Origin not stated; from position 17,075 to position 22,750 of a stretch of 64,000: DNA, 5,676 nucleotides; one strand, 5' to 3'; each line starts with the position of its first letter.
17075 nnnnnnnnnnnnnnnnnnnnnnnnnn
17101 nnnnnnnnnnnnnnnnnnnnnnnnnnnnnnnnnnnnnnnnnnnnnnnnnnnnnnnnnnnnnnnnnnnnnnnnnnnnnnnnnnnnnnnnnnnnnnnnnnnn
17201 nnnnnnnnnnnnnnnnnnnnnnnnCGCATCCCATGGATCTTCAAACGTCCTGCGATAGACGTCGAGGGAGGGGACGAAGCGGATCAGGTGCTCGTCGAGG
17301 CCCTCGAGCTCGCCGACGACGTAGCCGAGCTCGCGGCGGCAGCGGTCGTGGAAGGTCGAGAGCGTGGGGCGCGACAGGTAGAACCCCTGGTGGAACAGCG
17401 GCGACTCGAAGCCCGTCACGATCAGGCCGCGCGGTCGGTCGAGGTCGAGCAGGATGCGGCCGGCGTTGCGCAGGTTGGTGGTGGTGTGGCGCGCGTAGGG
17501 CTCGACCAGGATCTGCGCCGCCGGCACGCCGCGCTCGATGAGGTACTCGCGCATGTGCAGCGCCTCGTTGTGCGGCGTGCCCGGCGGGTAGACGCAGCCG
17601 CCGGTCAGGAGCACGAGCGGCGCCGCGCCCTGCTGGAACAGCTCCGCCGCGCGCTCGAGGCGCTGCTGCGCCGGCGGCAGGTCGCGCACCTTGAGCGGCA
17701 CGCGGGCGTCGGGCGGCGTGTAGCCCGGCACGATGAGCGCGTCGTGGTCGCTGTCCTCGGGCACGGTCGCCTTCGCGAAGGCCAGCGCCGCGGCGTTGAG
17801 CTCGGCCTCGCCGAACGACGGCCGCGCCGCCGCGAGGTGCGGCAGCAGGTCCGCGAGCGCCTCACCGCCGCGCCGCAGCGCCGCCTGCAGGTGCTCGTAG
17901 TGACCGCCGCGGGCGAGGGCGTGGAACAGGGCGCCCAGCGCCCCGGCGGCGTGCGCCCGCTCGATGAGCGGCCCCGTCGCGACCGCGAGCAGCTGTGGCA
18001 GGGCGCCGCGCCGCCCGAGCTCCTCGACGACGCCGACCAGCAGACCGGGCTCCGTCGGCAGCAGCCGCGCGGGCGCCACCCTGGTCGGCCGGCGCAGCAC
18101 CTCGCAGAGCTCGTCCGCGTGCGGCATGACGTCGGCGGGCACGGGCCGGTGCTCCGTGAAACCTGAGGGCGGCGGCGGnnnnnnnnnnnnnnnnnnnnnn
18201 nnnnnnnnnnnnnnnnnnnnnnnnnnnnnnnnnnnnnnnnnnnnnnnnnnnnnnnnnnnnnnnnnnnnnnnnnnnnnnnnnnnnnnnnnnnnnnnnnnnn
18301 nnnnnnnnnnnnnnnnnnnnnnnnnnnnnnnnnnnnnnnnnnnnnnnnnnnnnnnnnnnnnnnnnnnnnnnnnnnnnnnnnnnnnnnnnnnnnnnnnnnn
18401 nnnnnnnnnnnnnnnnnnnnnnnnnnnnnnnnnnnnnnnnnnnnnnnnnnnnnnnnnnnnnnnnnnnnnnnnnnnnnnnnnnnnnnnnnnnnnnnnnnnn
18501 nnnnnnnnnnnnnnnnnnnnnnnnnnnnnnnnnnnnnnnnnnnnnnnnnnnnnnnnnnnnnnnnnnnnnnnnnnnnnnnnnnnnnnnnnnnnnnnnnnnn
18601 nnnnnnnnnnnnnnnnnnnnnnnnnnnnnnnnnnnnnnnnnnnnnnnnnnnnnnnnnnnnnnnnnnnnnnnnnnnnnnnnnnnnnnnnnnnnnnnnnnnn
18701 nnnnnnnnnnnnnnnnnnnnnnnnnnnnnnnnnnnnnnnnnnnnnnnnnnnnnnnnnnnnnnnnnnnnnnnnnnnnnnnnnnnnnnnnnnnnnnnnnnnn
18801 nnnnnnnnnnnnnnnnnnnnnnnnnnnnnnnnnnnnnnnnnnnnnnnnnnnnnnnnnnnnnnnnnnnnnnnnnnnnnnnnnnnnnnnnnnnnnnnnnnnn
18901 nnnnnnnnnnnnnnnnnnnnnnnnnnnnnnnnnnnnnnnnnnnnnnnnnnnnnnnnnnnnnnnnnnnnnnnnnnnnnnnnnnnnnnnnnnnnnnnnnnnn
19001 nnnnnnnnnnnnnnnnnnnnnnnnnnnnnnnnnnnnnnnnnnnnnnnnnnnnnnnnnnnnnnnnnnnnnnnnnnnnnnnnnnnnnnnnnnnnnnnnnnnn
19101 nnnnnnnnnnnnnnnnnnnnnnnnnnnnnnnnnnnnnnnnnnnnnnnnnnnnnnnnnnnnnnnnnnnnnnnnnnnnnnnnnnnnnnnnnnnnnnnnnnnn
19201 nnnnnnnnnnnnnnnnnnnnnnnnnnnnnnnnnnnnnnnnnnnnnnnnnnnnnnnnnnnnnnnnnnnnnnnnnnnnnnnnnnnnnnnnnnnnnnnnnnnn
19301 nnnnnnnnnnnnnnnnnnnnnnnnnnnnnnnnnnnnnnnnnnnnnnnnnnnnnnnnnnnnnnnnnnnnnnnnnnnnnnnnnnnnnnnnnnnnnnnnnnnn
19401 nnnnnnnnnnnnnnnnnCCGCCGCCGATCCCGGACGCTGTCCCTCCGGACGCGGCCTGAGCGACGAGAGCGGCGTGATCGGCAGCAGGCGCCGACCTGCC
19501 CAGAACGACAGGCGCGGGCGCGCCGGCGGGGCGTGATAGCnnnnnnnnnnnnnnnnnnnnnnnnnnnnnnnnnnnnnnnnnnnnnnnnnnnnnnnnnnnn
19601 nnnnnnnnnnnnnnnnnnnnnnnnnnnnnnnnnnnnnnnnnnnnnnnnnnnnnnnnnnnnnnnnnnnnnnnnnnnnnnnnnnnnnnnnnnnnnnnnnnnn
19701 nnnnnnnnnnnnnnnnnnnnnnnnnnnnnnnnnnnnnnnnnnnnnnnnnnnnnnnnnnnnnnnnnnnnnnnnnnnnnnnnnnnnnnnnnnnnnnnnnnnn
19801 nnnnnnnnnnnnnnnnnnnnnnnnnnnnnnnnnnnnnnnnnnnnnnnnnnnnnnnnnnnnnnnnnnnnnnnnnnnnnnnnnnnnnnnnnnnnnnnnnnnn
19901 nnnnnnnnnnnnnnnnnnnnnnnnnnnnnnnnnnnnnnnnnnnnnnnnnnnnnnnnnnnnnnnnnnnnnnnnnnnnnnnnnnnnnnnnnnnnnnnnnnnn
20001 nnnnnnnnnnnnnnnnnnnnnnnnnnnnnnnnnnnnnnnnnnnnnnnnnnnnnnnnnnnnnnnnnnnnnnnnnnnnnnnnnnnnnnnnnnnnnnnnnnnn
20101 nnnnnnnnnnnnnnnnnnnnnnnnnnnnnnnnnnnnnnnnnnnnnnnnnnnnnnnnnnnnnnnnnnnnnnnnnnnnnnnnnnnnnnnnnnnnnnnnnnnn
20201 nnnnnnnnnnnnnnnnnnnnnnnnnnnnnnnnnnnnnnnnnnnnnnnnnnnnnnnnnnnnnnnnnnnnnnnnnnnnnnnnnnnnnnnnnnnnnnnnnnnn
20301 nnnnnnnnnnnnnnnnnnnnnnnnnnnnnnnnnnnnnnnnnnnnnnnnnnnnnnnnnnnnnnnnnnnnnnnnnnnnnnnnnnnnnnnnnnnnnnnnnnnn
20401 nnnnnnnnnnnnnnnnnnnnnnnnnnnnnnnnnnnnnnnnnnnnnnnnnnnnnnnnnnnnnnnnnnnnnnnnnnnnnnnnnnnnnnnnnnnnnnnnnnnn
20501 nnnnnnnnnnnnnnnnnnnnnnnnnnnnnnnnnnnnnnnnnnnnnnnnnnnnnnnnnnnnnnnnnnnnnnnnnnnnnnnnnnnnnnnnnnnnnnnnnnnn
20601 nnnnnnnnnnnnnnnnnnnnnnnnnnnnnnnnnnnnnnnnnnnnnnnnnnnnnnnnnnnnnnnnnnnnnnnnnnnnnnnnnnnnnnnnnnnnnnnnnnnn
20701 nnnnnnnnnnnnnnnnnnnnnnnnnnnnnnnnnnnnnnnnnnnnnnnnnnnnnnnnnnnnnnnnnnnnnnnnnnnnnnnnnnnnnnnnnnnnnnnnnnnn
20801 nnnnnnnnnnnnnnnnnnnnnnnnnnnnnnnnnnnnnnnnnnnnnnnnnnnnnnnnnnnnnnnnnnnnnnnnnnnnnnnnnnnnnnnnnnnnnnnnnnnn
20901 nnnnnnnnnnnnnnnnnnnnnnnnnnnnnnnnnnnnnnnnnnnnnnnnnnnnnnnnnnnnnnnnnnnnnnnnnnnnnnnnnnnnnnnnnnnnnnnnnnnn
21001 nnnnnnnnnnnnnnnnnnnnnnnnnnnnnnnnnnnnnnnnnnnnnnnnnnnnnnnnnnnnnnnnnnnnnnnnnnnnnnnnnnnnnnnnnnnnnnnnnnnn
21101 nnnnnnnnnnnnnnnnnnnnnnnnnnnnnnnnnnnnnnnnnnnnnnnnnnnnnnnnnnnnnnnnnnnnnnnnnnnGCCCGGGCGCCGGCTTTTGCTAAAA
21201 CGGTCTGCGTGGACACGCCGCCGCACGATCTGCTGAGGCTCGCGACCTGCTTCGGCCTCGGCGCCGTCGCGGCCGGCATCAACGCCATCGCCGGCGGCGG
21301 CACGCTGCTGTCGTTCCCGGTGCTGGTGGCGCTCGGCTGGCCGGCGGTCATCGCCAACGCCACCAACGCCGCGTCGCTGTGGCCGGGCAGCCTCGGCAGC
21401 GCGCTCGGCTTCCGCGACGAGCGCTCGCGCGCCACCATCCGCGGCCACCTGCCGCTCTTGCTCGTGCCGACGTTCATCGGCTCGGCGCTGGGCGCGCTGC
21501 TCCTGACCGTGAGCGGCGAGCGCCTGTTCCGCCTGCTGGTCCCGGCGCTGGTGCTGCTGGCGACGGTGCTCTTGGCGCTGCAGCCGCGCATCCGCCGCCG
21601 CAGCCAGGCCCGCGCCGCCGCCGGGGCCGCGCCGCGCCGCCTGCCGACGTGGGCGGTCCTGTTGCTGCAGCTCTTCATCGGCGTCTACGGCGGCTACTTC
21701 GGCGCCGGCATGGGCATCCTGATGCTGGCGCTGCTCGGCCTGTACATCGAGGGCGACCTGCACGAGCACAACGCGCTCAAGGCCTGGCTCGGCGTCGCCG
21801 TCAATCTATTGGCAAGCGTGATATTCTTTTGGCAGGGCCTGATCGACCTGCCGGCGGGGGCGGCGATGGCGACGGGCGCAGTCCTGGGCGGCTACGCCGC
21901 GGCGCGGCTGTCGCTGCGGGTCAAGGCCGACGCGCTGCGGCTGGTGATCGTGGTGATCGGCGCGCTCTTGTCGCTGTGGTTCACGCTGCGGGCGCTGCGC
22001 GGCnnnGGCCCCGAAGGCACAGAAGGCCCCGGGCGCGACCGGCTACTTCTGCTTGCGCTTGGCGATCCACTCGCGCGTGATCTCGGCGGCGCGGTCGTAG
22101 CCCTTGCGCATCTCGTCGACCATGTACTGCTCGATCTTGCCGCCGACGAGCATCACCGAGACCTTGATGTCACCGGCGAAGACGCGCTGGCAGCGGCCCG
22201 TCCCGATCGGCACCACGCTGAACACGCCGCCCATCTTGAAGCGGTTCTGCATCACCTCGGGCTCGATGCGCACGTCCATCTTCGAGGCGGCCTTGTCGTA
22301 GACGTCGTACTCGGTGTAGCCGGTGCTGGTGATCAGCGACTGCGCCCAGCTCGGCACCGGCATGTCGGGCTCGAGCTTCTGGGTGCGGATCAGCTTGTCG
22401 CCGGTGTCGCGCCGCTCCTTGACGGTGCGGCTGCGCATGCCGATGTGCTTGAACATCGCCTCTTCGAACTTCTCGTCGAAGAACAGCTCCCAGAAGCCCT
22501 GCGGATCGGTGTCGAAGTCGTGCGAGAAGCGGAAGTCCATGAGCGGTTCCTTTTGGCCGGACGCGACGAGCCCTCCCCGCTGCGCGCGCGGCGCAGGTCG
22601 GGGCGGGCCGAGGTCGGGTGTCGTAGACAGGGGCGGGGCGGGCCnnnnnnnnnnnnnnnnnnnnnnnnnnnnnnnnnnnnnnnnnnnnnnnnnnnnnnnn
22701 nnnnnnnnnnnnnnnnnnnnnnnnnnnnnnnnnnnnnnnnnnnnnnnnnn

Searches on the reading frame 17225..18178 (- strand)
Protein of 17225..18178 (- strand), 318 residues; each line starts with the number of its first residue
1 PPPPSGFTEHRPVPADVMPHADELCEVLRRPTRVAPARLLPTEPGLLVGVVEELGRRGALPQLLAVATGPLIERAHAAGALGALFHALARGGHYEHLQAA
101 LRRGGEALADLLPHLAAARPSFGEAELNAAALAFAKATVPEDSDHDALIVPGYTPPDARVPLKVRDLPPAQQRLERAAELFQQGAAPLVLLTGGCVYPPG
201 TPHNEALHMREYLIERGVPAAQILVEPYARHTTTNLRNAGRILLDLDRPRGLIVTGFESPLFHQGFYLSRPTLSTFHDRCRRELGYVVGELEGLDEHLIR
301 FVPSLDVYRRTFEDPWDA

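Call 31: search_protein_families(library=pfam, proteins=[window:17225-18178:-], max_evalue=0.00001)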
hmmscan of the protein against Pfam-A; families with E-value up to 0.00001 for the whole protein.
window:17225-18178:- (318 aa): 1 family
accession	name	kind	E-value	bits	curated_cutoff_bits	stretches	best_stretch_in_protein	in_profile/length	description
PF02698.23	DUF218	-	6.9e-17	62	27.6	1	146-255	1-88/133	DUF218 domain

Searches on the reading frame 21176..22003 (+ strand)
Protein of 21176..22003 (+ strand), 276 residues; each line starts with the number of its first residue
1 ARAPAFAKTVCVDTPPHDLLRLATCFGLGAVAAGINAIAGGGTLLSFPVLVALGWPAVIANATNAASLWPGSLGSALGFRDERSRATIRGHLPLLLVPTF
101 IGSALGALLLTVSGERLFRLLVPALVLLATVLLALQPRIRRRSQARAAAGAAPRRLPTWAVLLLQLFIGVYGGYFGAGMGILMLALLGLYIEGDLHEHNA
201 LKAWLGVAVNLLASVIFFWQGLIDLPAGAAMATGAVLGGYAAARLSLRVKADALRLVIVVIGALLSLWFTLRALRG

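Call 31: search_protein_families(library=pfam, proteins=[window:21176-22003:+], max_evalue=0.00001)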
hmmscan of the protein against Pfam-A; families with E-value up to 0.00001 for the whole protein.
window:21176-22003:+ (276 aa): 1 family
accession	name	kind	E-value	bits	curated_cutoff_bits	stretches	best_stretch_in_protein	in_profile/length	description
PF01925.25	TauE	-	2.7e-38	132.4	32.6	1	26-267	2-235/237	Sulfite exporter TauE/SafE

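Call 64: search_protein_families(library=ncbifam, proteins=[window:21209-22003:+], max_evalue=0.001)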
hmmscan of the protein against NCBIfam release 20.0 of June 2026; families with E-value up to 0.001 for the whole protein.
window:21209-22003:+ (265 aa): 1 family
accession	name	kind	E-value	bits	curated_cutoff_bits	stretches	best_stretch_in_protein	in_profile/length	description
NF007909.0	PRK10621.1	equivalog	7.8e-19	68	383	1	12-256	13-248/266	hypothetical protein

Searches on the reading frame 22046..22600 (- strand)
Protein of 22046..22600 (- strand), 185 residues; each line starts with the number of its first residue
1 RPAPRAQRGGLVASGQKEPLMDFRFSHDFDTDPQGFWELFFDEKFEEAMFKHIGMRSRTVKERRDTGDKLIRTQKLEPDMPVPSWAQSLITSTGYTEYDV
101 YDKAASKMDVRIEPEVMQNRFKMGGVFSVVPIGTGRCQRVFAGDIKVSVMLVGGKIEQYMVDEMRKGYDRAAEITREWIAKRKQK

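Call 31: search_protein_families(library=pfam, proteins=[window:22046-22600:-], max_evalue=0.00001)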
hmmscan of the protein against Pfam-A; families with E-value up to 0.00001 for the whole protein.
window:22046-22600:- (185 aa): 1 family
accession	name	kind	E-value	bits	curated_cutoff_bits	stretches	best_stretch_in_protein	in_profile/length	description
PF10698.15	DUF2505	-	2.5e-19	70.4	26.9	1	25-179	2-158/158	Protein of unknown function (DUF2505)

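Call 64: search_protein_families(library=ncbifam, proteins=[window:22046-22546:-], max_evalue=0.001)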
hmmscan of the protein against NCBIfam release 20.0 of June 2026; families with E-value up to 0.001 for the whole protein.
window:22046-22546:- (167 aa): 0 families
